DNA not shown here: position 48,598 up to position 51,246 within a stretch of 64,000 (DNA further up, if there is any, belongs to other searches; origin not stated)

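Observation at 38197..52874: ~14.5-kb decayed accessory island between the ECF-sigma operon and leuS: lysis/secretion-type genes and sporulation-regulator paralogs without any phage structural, replication or integration genes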

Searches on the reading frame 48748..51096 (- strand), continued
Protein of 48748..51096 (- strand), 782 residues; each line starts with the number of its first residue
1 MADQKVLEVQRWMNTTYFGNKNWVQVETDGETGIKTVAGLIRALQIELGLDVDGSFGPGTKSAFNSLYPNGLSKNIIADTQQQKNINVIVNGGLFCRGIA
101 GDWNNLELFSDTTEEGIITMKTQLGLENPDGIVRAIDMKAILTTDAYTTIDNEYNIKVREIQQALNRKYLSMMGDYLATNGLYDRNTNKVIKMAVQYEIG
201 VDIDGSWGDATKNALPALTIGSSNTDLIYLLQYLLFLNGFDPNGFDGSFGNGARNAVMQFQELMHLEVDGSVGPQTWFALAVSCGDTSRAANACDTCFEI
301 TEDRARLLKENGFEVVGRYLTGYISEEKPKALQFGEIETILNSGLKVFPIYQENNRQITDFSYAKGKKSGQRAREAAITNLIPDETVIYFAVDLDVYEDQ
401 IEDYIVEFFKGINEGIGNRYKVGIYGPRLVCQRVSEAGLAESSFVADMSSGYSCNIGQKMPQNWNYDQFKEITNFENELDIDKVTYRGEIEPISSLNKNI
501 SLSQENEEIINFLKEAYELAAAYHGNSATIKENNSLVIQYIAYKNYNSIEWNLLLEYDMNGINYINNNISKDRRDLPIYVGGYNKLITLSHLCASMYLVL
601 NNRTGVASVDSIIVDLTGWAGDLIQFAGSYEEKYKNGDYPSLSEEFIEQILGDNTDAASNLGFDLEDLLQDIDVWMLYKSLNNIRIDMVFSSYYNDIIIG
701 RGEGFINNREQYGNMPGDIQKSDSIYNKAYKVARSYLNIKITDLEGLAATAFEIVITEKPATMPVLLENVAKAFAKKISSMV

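Call 24: search_dna_similar(query=window:48748-51096:-, collection=plasmids, mode=protein, max_rows=20)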
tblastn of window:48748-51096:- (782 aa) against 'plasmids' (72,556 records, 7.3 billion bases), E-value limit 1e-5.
Records with a match: 563; places in all: 604; records where one place covers at least 80% of the query: 330.
Best place of each record, by identity: <60% 563.
By first word of the organism name: Enterococcus 384; Lactiplantibacillus 71; Streptomyces 24; Lacticaseibacillus 21; Bacillus 13; Clostridium 8; Furfurilactobacillus 4; Lactococcus 4; Curtobacterium 3; Staphylococcus 3; and 16 more.
By predicted mobility (MOB-suite, as given by PLSDB): non-mobilizable 222; mobilizable 184; conjugative 157.
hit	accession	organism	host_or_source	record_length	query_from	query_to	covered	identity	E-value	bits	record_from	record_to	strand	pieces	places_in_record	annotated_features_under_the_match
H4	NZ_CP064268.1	Bacillus pseudomycoides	cell culture,Zoo wolf area soil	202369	2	779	99%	31.7%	2e-84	301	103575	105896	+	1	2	glycoside hydrolase domain-containing protein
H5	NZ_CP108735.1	Streptomyces sp. NBC_00984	-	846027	1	776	99%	31.0%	3e-86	307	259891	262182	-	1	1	glycoside hydrolase domain-containing protein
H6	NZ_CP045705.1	Streptomyces rutgersensis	pure culture,soil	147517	1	776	99%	30.6%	8e-89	314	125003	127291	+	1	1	glycoside hydrolase domain-containing protein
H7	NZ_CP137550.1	Streptomyces sp. N50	Selaginella tamariscina,cell ...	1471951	3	782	100%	29.6%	2e-84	301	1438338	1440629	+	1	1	record has no annotation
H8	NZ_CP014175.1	Clostridium argentinense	Microbial isolate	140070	3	727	93%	31.4%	9e-91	320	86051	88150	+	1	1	glycoside hydrolase domain-containing protein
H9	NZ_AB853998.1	Clostridium argentinense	-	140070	3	727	93%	31.4%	9e-91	320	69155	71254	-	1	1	glycoside hydrolase domain-containing protein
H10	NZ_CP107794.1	Streptomyces clavifer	-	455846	1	703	90%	31.8%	6e-77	279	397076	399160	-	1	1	glycoside hydrolase domain-containing protein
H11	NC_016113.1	Streptantibioticus cattleyicolor NRRL 8057 = DSM 46488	-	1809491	1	711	91%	31.5%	7e-91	320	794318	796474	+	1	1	none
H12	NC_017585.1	Streptantibioticus cattleyicolor NRRL 8057 = DSM 46488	-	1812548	1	711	91%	31.5%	7e-91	320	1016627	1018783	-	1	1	none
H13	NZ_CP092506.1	Lactiplantibacillus plantarum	single cell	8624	3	694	88%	31.7%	2e-80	289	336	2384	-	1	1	glycoside hydrolase domain-containing protein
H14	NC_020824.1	Levilactobacillus brevis KB290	-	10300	3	694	88%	31.7%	2e-80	289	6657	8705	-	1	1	glycoside hydrolase domain-containing protein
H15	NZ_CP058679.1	Lactiplantibacillus plantarum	Grass,plant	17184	3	694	88%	31.7%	3e-80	289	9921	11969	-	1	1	glycoside hydrolase domain-containing protein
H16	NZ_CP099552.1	Lactiplantibacillus pentosus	Olives,Pure culture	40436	3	694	88%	31.7%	3e-80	289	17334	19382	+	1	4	glycoside hydrolase domain-containing protein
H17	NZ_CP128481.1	Lactiplantibacillus plantarum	cell culture,fermented kimchi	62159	3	694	88%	31.7%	3e-80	289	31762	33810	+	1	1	glycoside hydrolase domain-containing protein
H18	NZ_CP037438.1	Lactiplantibacillus plantarum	Food,kimchi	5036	3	694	88%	31.7%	3e-80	288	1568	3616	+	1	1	glycoside hydrolase domain-containing protein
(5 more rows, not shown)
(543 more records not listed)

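Call 30: search_dna_similar(query=window:48748-51096:-, collection=plasmids, mode=protein, max_rows=60, rows=spread)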
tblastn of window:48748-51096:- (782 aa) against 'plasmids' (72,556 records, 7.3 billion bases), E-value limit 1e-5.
Records with a match: 563; places in all: 604; records where one place covers at least 80% of the query: 330.
Best place of each record, by identity: <60% 563.
By first word of the organism name: Enterococcus 384; Lactiplantibacillus 71; Streptomyces 24; Lacticaseibacillus 21; Bacillus 13; Clostridium 8; Furfurilactobacillus 4; Lactococcus 4; Curtobacterium 3; Staphylococcus 3; and 16 more.
By predicted mobility (MOB-suite, as given by PLSDB): non-mobilizable 222; mobilizable 184; conjugative 157.
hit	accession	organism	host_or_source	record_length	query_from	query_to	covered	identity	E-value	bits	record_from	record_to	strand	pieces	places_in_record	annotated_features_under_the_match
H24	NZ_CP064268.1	Bacillus pseudomycoides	cell culture,Zoo wolf area soil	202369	2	779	99%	31.7%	2e-84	301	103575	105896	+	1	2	glycoside hydrolase domain-containing protein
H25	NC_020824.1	Levilactobacillus brevis KB290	-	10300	3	694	88%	31.7%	2e-80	289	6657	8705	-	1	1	glycoside hydrolase domain-containing protein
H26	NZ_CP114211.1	Lactiplantibacillus plantarum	cell culture,kimchi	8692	3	694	88%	31.7%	4e-80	288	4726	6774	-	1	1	glycoside hydrolase domain-containing protein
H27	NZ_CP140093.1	Lactiplantibacillus plantarum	food,Broad bean paste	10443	3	694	88%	31.7%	4e-80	288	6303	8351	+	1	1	glycoside hydrolase domain-containing protein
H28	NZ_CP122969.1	Lactiplantibacillus plantarum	mixed culture,Fermented bamboo shoots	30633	3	694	88%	31.7%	4e-80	288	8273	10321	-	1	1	glycoside hydrolase domain-containing protein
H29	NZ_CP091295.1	Lactiplantibacillus plantarum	isolate,food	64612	3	694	88%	31.7%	5e-80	288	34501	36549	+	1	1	glycoside hydrolase domain-containing protein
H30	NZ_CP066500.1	Lactiplantibacillus plantarum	Homo sapiens,mixed culture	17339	3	694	88%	31.6%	3e-70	294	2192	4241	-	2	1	glycoside hydrolase domain-containing protein | hypothetical protein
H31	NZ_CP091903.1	Enterococcus faecalis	Homo sapiens,fecal sample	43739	3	709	90%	28.7%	1e-71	263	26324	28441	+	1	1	glycoside hydrolase domain-containing protein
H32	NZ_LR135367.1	Enterococcus faecium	-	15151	3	709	90%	28.6%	8e-71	261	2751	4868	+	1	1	glycoside hydrolase domain-containing protein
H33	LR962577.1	Enterococcus faecalis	-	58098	3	709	90%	28.6%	9e-71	261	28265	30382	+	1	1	none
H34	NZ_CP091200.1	Enterococcus faecalis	Homo sapiens,Fecal Swap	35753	3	709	90%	28.6%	1e-70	260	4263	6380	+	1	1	glycoside hydrolase domain-containing protein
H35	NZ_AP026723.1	Enterococcus faecalis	Homo sapiens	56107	3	709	90%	28.6%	1e-70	260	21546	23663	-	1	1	glycoside hydrolase domain-containing protein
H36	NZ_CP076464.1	Enterococcus faecium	Homo sapiens,Screening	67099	3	709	90%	28.6%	1e-70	260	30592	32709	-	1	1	glycoside hydrolase domain-containing protein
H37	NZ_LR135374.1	Enterococcus faecium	-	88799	3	709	90%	28.6%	1e-70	260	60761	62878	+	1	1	glycoside hydrolase domain-containing protein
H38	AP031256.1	Enterococcus faecium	-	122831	3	709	90%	28.6%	1e-70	260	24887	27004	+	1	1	hypothetical protein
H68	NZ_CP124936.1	Enterococcus faecalis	Homo sapiens,urine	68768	3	519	66%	34.5%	2e-71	263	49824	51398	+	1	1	glycoside hydrolase domain-containing protein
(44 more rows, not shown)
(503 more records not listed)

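Call 31: get_annotated_region(hit=H68, flank=5000)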
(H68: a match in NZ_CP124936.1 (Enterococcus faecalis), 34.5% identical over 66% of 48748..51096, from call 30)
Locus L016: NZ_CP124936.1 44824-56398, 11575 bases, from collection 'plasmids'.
description: Enterococcus faecalis strain EfsPF23 plasmid p1_EfsPF23_rep9b, complete sequence
organism: Enterococcus faecalis (NCBI taxid 1351)
taxonomy: Bacteria; Bacillota; Bacilli; Lactobacillales; Enterococcaceae; Enterococcus; Enterococcus faecalis
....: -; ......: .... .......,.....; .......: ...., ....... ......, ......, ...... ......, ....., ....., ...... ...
typing (MOB-suite, as given by PLSDB): mobilizable; replicon rep_cluster_980; relaxase MOBP
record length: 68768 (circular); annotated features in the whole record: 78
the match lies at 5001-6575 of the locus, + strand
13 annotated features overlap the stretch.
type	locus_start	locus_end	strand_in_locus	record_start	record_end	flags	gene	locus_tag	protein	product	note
CDS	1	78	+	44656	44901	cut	-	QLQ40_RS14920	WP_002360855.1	hypothetical protein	-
CDS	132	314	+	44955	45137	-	-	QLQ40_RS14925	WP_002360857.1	hypothetical protein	-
CDS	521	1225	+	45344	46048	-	-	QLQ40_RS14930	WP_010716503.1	hypothetical protein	-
CDS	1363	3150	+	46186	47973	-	-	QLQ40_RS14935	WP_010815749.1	peptidoglycan amidohydrolase family protein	-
CDS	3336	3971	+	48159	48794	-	bacL2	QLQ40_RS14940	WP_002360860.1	BacL2 family protein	-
CDS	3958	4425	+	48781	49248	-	-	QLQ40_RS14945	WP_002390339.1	phage holin family protein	-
CDS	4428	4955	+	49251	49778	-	-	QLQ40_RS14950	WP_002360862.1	hypothetical protein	-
CDS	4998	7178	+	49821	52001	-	-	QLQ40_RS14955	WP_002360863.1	glycoside hydrolase domain-containing protein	-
CDS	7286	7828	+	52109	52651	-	-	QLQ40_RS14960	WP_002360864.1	hypothetical protein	-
CDS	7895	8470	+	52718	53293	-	-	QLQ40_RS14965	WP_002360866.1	YcxB family protein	-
CDS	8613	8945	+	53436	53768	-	-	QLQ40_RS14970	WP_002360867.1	hypothetical protein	-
CDS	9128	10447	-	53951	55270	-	-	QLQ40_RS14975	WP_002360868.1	IS4 family transposase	-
CDS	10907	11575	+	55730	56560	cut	-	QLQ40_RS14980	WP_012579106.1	DUF6710 family protein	-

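Call 32: get_annotated_region(hit=H8, flank=8000)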
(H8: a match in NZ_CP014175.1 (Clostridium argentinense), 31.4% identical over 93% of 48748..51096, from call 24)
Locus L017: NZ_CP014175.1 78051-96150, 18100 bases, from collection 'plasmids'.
description: Clostridium argentinense strain 89G plasmid pRSJ17_1, complete sequence
organism: Clostridium argentinense (NCBI taxid 29341)
taxonomy: Bacteria; Bacillota; Clostridia; Eubacteriales; Clostridiaceae; Clostridium; Clostridium argentinense
host: -; source: Microbial isolate; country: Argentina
typing (MOB-suite, as given by PLSDB): non-mobilizable
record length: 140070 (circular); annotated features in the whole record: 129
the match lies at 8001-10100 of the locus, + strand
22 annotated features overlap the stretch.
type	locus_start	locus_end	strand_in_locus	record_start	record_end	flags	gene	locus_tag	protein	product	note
CDS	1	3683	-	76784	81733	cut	-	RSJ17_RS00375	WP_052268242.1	helicase-related protein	-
CDS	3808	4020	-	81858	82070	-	-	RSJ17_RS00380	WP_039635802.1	hypothetical protein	-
CDS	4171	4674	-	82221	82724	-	-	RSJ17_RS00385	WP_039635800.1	macro domain-containing protein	-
CDS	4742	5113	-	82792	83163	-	-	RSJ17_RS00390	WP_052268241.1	helix-turn-helix transcriptional regulator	-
CDS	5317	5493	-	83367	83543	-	-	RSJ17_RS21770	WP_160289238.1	hypothetical protein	-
CDS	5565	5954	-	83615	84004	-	-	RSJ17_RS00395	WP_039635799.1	hypothetical protein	-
CDS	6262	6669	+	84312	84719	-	-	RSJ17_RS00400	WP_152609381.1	hypothetical protein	-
CDS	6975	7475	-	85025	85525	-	-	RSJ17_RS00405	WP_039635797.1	hypothetical protein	-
CDS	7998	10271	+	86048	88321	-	-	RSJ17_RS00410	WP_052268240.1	glycoside hydrolase domain-containing protein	-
CDS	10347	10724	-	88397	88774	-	-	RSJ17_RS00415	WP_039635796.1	hypothetical protein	-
CDS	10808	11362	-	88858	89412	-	-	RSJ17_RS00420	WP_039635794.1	hypothetical protein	-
CDS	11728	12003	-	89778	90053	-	-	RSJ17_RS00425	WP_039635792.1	hypothetical protein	-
CDS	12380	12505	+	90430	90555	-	-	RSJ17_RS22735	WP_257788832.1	hypothetical protein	-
CDS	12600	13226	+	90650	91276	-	-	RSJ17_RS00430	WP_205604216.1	hypothetical protein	-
CDS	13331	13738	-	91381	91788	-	-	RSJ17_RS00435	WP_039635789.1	cysteine peptidase family C39 domain-containing protein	GO:0006508 - proteolysis [Evidence IEA]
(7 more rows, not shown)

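Call 35: get_annotated_region(hit=H31, flank=6000)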
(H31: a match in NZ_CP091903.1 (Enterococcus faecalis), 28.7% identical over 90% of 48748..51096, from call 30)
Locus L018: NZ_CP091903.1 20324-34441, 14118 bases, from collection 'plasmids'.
description: Enterococcus faecalis strain 59 plasmid p2, complete sequence
organism: Enterococcus faecalis (NCBI taxid 1351)
taxonomy: Bacteria; Bacillota; Bacilli; Lactobacillales; Enterococcaceae; Enterococcus; Enterococcus faecalis
host: -; source: Homo sapiens,fecal sample; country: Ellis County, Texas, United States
typing (MOB-suite, as given by PLSDB): non-mobilizable; replicon rep_cluster_180,rep_cluster_992
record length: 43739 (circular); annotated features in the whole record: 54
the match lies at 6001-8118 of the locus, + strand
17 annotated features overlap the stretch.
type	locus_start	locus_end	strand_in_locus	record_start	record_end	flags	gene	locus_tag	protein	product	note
CDS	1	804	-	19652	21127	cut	-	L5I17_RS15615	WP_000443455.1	RNA-directed DNA polymerase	-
CDS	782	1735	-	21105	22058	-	-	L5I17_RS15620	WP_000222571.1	IS30 family transposase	-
CDS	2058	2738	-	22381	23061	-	-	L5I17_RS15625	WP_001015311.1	IS6-like element IS1216 family transposase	GO:0006313 - DNA transposition [Evidence IEA]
CDS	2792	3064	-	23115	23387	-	-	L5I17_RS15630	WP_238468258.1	hypothetical protein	-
CDS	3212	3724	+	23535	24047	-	-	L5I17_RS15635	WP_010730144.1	hypothetical protein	-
CDS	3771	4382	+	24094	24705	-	-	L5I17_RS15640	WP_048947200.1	hypothetical protein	-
CDS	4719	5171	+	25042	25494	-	-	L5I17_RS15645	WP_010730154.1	hypothetical protein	-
CDS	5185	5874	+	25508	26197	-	-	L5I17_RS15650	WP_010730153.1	hypothetical protein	-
CDS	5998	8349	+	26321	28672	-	-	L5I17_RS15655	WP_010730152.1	glycoside hydrolase domain-containing protein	-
CDS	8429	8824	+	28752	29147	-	-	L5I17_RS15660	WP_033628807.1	hypothetical protein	-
CDS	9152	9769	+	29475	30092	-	-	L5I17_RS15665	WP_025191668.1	recombinase family protein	GO:0006310 - DNA recombination [Evidence IEA]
CDS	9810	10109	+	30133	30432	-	-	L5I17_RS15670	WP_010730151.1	BRCT domain-containing protein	-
CDS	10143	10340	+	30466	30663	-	-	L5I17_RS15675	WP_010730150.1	hypothetical protein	-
CDS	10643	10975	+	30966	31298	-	-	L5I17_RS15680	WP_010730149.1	DUF6440 family protein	-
CDS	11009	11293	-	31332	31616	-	-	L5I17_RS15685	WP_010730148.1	hypothetical protein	-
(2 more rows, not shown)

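Call 36: get_annotated_region(hit=H4, flank=7000)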
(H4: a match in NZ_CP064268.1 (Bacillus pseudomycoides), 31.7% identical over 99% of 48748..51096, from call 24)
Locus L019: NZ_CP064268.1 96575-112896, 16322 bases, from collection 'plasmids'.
description: Bacillus pseudomycoides strain N451-2 plasmid pN451-2.2, complete sequence
organism: Bacillus pseudomycoides (NCBI taxid 64104)
taxonomy: Bacteria; Bacillota; Bacilli; Bacillales; Bacillaceae; Bacillus; Bacillus pseudomycoides
host: -; source: cell culture,Zoo wolf area soil; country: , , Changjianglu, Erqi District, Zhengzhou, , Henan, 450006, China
typing (MOB-suite, as given by PLSDB): non-mobilizable; replicon rep_cluster_125,rep_cluster_1869
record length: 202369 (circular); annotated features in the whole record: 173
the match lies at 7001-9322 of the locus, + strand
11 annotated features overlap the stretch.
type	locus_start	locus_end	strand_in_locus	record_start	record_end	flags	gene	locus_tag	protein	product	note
CDS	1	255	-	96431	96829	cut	tnpA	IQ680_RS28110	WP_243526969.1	IS200/IS605 family transposase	-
CDS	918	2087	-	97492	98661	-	-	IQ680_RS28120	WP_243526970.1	serine hydrolase domain-containing protein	-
CDS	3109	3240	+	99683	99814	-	-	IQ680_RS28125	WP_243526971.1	nickel-dependent hydrogenase large subunit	-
CDS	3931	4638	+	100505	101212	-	-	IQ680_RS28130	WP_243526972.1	IS6 family transposase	-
CDS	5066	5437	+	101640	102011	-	-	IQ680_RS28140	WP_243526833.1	hypothetical protein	-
CDS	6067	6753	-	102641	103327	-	-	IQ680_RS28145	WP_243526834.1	IS6 family transposase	-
CDS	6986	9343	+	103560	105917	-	-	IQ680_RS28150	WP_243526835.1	glycoside hydrolase domain-containing protein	-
CDS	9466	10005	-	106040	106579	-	-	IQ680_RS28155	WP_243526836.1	hypothetical protein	-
CDS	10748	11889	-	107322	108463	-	-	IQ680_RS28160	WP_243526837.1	IS3 family transposase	-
CDS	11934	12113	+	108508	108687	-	-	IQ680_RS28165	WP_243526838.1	hypothetical protein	-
CDS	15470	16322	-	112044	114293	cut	-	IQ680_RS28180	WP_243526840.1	glycoside hydrolase domain-containing protein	-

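Call 37: get_annotated_region(hit=H17, flank=5000)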
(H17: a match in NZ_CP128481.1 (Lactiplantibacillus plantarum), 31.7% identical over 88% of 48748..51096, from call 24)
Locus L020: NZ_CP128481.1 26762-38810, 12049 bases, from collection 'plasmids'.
description: Lactiplantibacillus plantarum strain BC299 plasmid unnamed2, complete sequence
organism: Lactiplantibacillus plantarum (NCBI taxid 1590)
taxonomy: Bacteria; Bacillota; Bacilli; Lactobacillales; Lactobacillaceae; Lactiplantibacillus; Lactiplantibacillus plantarum
host: -; source: cell culture,fermented kimchi; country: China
typing (MOB-suite, as given by PLSDB): mobilizable; relaxase MOBQ
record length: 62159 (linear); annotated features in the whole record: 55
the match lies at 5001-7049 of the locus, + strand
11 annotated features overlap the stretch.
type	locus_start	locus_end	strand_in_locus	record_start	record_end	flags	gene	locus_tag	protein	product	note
CDS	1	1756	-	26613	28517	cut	-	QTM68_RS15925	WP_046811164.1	heavy metal translocating P-type ATPase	-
CDS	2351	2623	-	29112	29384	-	-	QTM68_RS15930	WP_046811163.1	hypothetical protein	-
CDS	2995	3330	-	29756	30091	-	-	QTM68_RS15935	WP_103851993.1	hypothetical protein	-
CDS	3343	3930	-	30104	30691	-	-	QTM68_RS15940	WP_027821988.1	site-specific integrase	-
CDS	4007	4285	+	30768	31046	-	-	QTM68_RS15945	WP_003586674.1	type II toxin-antitoxin system prevent-host-death family antitoxin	GO:0008219 - cell death [Evidence IEA]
CDS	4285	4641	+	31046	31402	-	-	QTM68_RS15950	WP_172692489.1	type II toxin-antitoxin system YafQ family toxin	-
CDS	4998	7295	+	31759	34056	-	-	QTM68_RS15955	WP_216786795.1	glycoside hydrolase domain-containing protein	-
CDS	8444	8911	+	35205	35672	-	-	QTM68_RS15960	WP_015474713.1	DNA starvation/stationary phase protection protein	-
CDS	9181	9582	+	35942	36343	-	tagD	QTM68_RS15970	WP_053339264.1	glycerol-3-phosphate cytidylyltransferase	-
CDS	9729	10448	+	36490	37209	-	-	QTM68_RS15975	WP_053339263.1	hypothetical protein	-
CDS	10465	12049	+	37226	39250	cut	-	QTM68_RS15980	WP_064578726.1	CDP-glycerol glycerophosphotransferase family protein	-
